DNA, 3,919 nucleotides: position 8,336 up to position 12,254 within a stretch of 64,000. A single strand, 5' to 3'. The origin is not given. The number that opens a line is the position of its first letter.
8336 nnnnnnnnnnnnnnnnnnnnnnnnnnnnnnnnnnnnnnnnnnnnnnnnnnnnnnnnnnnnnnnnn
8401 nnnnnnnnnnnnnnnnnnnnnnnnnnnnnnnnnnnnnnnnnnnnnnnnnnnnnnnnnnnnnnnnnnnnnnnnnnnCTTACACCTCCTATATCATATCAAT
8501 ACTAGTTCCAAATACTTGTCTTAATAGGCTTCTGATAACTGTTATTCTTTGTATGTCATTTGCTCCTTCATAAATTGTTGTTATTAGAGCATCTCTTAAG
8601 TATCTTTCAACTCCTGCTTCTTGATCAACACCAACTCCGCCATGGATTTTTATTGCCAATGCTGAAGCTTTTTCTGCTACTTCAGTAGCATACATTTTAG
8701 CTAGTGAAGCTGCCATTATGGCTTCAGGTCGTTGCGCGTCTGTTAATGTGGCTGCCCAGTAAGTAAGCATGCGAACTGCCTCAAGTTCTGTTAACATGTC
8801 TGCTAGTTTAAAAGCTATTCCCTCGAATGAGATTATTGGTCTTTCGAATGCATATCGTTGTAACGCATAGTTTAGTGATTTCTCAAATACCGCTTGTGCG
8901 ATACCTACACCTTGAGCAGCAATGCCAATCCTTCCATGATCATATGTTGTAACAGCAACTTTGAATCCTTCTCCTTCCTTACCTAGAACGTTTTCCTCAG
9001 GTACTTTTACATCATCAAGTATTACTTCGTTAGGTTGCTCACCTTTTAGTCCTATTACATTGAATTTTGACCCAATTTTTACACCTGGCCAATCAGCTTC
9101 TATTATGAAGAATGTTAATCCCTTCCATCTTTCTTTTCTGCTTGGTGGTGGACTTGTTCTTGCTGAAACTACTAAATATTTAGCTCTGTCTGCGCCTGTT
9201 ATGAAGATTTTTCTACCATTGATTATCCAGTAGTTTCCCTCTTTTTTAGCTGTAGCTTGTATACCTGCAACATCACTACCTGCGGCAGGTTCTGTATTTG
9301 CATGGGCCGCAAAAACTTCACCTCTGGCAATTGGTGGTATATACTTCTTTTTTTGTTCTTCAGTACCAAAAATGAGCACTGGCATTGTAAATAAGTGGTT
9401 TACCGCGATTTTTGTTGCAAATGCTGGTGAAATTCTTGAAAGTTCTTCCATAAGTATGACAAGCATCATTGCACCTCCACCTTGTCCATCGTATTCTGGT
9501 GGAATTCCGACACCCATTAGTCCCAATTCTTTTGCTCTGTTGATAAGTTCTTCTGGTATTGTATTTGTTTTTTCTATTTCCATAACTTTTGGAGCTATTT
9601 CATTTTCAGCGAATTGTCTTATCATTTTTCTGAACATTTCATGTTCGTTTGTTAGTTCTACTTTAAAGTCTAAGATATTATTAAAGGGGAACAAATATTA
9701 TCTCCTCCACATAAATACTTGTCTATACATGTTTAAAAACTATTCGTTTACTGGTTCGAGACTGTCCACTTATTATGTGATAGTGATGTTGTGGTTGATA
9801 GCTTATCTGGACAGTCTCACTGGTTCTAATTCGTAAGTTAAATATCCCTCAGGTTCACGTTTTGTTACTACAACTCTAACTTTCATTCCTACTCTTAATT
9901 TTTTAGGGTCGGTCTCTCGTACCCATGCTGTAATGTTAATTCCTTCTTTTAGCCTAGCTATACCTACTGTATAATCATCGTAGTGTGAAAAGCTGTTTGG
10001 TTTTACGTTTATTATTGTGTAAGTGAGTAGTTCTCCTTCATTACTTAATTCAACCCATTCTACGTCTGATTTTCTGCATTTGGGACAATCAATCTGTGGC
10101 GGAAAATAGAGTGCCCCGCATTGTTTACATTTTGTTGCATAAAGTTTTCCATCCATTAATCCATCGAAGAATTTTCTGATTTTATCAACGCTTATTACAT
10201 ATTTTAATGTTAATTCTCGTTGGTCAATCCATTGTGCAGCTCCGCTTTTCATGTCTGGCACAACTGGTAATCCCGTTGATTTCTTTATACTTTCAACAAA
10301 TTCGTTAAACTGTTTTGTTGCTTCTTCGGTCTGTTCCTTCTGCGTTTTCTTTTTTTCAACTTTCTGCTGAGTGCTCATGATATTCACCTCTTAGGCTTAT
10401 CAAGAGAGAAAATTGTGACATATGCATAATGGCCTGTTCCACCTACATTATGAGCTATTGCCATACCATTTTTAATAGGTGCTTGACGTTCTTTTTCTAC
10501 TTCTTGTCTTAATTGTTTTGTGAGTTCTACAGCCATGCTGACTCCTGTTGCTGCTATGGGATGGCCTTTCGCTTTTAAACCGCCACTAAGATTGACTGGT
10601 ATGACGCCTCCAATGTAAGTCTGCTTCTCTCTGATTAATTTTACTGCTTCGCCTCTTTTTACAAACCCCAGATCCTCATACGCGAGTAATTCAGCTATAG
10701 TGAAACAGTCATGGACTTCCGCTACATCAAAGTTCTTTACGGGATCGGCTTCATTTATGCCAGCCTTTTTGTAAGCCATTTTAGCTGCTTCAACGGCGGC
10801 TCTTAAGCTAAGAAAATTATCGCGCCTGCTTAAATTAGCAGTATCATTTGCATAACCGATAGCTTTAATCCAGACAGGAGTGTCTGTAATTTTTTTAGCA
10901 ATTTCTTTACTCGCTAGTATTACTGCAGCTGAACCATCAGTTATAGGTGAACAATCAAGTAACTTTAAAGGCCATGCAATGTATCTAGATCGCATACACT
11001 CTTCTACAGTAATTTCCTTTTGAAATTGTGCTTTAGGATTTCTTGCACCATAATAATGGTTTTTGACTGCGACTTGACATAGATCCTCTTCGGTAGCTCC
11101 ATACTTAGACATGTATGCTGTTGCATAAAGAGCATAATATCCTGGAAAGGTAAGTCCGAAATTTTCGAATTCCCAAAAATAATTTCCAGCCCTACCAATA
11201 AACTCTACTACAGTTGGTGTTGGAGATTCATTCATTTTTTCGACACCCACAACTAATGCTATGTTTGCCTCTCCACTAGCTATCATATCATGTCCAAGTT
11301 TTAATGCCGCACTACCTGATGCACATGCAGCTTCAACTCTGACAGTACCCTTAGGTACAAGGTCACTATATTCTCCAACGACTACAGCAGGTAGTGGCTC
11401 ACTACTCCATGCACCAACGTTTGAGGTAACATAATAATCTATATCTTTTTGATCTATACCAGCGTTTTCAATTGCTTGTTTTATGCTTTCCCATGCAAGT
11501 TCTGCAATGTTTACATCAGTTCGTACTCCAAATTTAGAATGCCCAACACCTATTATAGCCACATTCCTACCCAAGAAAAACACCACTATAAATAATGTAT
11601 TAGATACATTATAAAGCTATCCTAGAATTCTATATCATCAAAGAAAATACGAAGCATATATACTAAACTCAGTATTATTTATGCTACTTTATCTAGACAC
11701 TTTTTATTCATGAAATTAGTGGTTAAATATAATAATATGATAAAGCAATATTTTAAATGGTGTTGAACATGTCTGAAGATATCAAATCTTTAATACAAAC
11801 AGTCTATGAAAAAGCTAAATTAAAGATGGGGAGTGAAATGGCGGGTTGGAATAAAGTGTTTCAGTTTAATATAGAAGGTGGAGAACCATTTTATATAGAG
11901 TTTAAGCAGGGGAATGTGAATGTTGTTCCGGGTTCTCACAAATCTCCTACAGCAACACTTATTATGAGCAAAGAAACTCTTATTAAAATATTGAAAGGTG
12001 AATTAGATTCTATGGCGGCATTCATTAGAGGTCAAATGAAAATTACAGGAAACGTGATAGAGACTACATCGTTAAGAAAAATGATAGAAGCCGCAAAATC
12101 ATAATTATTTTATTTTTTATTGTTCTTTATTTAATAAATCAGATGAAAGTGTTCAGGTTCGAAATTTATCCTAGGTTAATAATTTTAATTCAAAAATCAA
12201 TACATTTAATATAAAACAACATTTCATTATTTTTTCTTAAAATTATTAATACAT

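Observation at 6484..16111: Compact beta-oxidation/electron-transfer module ending in a membrane HdrDE-like Fe-S oxidoreductase fused to a heme-b-type domain (candidate ETF:quinone oxidoreductase analog)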

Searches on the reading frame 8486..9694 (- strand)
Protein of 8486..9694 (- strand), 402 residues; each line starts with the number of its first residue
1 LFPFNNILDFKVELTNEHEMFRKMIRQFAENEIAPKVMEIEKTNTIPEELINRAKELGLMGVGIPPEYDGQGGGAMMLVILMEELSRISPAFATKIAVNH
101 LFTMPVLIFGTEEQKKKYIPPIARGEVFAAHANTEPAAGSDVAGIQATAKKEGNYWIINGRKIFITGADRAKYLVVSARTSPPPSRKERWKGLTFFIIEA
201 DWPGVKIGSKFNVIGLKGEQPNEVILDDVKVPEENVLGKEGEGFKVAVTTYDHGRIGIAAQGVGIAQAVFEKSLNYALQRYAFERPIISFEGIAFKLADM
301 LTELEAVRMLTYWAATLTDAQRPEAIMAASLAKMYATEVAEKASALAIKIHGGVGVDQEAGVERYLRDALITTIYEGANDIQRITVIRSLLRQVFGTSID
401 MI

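Call 4: search_protein_families(library=pfam, proteins=[window:8486-9694:-], max_evalue=0.01)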
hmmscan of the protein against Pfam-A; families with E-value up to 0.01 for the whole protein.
window:8486-9694:- (402 aa): 6 families
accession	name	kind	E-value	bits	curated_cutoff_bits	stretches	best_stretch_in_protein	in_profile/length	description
PF00441.29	Acyl-CoA_dh_1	-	8.8e-44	149.7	22.4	1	241-391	1-150/150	Acyl-CoA dehydrogenase, C-terminal domain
PF02771.21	Acyl-CoA_dh_N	-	5.7e-36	123.8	22.9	1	15-126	1-113/113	Acyl-CoA dehydrogenase, N-terminal domain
PF02770.24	Acyl-CoA_dh_M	-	1e-20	74.1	33.3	1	131-229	2-97/97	Acyl-CoA dehydrogenase, middle domain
PF08028.16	Acyl-CoA_dh_2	-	9.8e-18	65.2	22.7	1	256-379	1-133/134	Acyl-CoA dehydrogenase, C-terminal domain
PF11794.13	HpaB_N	-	0.00056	20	35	1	157-237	179-269/270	4-hydroxyphenylacetate 3-hydroxylase N terminal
PF22924.1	ACOX_C_alpha1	-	0.0007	19.9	27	1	317-391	93-169/169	Acyl-CoA oxidase, C-alpha1 domain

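Call 5: search_protein_families(library=ncbifam, proteins=[window:8486-9694:-], max_evalue=0.01)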
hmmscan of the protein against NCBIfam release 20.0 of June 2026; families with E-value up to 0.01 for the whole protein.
window:8486-9694:- (402 aa): 23 families
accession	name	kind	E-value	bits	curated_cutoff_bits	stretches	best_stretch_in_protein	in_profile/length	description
NF042972.1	AcrlCoAredClosAcrC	equivalog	4e-107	358.2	640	1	12-391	3-377/378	acryloyl-CoA reductase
NF043006.1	CyhCrbnylCoADH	equivalog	8.9e-84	281.7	650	1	16-390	6-375/380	cyclohexane-1-carbonyl-CoA dehydrogenase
NF058590.1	AcCoDHFadEBacil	equivalog_domain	7.8e-80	269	600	1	13-400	20-420/586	acyl-CoA dehydrogenase FadE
NF045552.1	GlutCoADH_Des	equivalog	9.4e-78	262.1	470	1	12-386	3-375/387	glutaryl-CoA dehydrogenase Acd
NF045652.1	ProlPCPDhRedW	equivalog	2.2e-74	250.5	650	1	17-390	3-373/376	L-prolyl-[peptidyl-carrier protein] dehydrogenase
NF042439.1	SulpropCoADesulf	equivalog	1.5e-68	231.2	600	1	23-392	2-372/379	3-sulfinopropanoyl-CoA desulfinase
NF053553.1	prodigi_MBC_PigA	equivalog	1.4e-65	221.9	500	1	12-390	3-379/381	prodigiosin MBC biosynthesis dehydrogenase PigA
NF008997.0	PRK12341.1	equivalog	2.7e-61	207.7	537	1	13-392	4-378/382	acyl-CoA dehydrogenase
TIGR03207.1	cyc_hxne_CoA_dh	equivalog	3.2e-52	177.5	575.35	1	17-388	4-369/372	cyclohexanecarboxyl-CoA dehydrogenase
NF002885.1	PRK03354.1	equivalog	5.3e-52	177.1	540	1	12-393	3-376/378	crotonobetainyl-CoA dehydrogenase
NF052270.1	Staph_DH_FadE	equivalog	9.5e-49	166.2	600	1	5-390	12-393/400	acyl-CoA dehydrogenase FadE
TIGR03204.1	pimC_large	equivalog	6.6e-35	120.7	623.85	1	13-352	3-340/395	pimeloyl-CoA dehydrogenase large subunit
NF007000.1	PRK09463.1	subfamily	6.5e-33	114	600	1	40-386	67-430/726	acyl-CoA dehydrogenase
TIGR03203.1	pimD_small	equivalog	3.3e-31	108.7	652.7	1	53-369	45-355/378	pimeloyl-CoA dehydrogenase small subunit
NF009586.0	PRK13026.1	subfamily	2.5e-29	102.1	608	1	40-386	102-465/777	acyl-CoA dehydrogenase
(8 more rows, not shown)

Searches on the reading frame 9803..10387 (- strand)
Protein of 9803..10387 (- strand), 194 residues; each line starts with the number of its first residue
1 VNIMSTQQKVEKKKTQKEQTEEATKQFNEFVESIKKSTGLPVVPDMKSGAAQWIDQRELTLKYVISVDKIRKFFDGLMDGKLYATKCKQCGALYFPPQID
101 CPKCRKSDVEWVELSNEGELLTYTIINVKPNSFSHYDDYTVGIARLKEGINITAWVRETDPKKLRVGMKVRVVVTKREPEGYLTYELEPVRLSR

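Call 4: search_protein_families(library=pfam, proteins=[window:9803-10387:-], max_evalue=0.01)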
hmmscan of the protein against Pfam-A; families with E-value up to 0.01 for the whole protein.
window:9803-10387:- (194 aa): 2 families
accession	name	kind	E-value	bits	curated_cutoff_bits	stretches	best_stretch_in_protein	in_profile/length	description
PF01796.24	OB_ChsH2_C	-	3.5e-19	68.9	27.1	1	111-174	1-64/65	ChsH2, C-terminal OB-fold domain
PF12172.15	zf-ChsH2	-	3.4e-13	49.6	23.2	1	74-110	1-37/37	ChsH2, rubredoxin-like zinc ribbon domain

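Call 5: search_protein_families(library=ncbifam, proteins=[window:9803-10387:-], max_evalue=0.01)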
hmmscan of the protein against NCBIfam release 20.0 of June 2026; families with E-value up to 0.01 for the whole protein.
window:9803-10387:- (194 aa): 1 family
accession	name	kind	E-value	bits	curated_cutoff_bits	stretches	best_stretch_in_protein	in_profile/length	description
NF053627.1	BnzsclthlBbsAGT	equivalog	9.2e-09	35.4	250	1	82-175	36-126/145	benzoylsuccinyl-CoA thiolase subunit BbsA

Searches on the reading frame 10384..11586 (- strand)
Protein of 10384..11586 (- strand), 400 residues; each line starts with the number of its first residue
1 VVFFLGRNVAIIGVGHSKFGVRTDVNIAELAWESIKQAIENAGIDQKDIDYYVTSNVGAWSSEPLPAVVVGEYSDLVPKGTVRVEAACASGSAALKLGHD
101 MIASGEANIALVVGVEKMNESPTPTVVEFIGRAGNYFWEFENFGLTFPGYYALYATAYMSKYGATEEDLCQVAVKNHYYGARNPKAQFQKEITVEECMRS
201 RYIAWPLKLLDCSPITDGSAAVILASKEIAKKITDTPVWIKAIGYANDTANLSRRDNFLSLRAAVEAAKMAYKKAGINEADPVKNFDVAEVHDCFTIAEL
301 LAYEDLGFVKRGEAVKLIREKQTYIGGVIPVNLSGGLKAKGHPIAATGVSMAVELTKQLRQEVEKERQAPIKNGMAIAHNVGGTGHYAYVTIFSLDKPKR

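Call 4: search_protein_families(library=pfam, proteins=[window:10384-11586:-], max_evalue=0.01)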
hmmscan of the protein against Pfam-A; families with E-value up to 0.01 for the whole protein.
window:10384-11586:- (400 aa): 5 families
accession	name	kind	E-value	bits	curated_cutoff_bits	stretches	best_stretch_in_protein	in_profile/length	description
PF22691.2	Thiolase_C_1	-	1.3e-41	142.1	28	1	244-394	1-143/144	Thiolase C-terminal domain-like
PF00108.29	Thiolase_N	-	1.5e-28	100.4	26.4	1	12-227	4-259/260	Thiolase, N-terminal domain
PF02803.24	Thiolase_C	-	2.8e-09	37.1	27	1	263-370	23-108/123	Thiolase, C-terminal domain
PF00109.32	ketoacyl-synt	-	7.8e-08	32.7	20.8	1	82-120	168-206/252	Beta-ketoacyl synthase, N-terminal domain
PF08545.16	ACP_syn_III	-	4.2e-06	27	24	1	84-119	3-38/80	3-Oxoacyl-[acyl-carrier-protein (ACP)] synthase III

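Call 5: search_protein_families(library=ncbifam, proteins=[window:10384-11586:-], max_evalue=0.01)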
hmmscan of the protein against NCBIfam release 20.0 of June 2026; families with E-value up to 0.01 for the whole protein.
window:10384-11586:- (400 aa): 64 families (the best 25 are shown)
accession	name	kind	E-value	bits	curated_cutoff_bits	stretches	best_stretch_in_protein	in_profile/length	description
NF004720.0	PRK06064.1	subfamily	7.8e-180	597.7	420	1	7-395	2-387/389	thiolase domain-containing protein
NF009228.0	PRK12578.1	subfamily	5.2e-159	529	485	1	7-394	3-386/387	thiolase domain-containing protein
NF053570.1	AcCoTHIOL_METTL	equivalog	7e-109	364.2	600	1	7-396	2-384/385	acetyl-CoA acetyltransferase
NF005704.0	PRK07516.1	subfamily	1.5e-98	330.3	412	1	8-393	3-385/389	thiolase domain-containing protein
NF004810.0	PRK06157.1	equivalog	3e-95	319.7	403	1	7-392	7-394/400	acetyl-CoA acetyltransferase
NF004982.0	PRK06365.1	equivalog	9.8e-81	272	695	2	6-256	15-266/430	thiolase domain-containing protein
NF006102.0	PRK08256.1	subfamily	1e-72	245.4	436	1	7-394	3-391/394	lipid-transfer protein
NF004721.0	PRK06065.1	equivalog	5.4e-70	236.2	455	1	5-378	8-378/393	thiolase domain-containing protein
NF006180.0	PRK08313.1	subfamily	4.7e-65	219.9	514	1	7-399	4-388/389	thiolase domain-containing protein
NF004715.0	PRK06059.1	equivalog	7.6e-63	212.8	424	1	7-386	4-391/399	lipid-transfer protein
NF004722.0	PRK06066.1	equivalog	4.3e-58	197.1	516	1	8-368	5-360/385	thiolase domain-containing protein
NF004936.0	PRK06289.1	equivalog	1.7e-56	191.8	375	1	13-384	9-392/405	acetyl-CoA acetyltransferase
NF053628.1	BnzsclthlBbsBGT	equivalog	1.7e-56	191.7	750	1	5-384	3-371/389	benzoylsuccinyl-CoA thiolase subunit BbsB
NF004811.0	PRK06158.1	subfamily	4.3e-56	190.5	421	1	8-388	9-373/384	acetyl-CoA acetyltransferase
NF006010.0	PRK08142.1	subfamily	1.1e-48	166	462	1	21-384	19-373/388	thiolase domain-containing protein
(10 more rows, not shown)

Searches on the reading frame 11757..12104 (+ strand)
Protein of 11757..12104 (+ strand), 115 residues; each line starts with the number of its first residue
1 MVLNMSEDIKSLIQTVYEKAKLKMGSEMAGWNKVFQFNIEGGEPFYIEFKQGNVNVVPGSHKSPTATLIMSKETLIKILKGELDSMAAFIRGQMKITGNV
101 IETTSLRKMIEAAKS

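Call 4: search_protein_families(library=pfam, proteins=[window:11757-12104:+], max_evalue=0.01)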
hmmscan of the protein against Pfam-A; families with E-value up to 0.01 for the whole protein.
window:11757-12104:+ (115 aa): 2 families
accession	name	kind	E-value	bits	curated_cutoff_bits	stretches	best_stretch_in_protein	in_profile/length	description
PF02036.22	SCP2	-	2.8e-16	60.1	21.3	1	23-109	11-99/101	SCP-2 sterol transfer family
PF14864.11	Alkyl_sulf_C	-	1.8e-05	25.4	27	1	34-113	35-116/125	Alkyl sulfatase C-terminal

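Call 5: search_protein_families(library=ncbifam, proteins=[window:11757-12104:+], max_evalue=0.01)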
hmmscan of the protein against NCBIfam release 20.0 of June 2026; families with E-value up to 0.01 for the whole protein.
window:11757-12104:+ (115 aa): 0 families
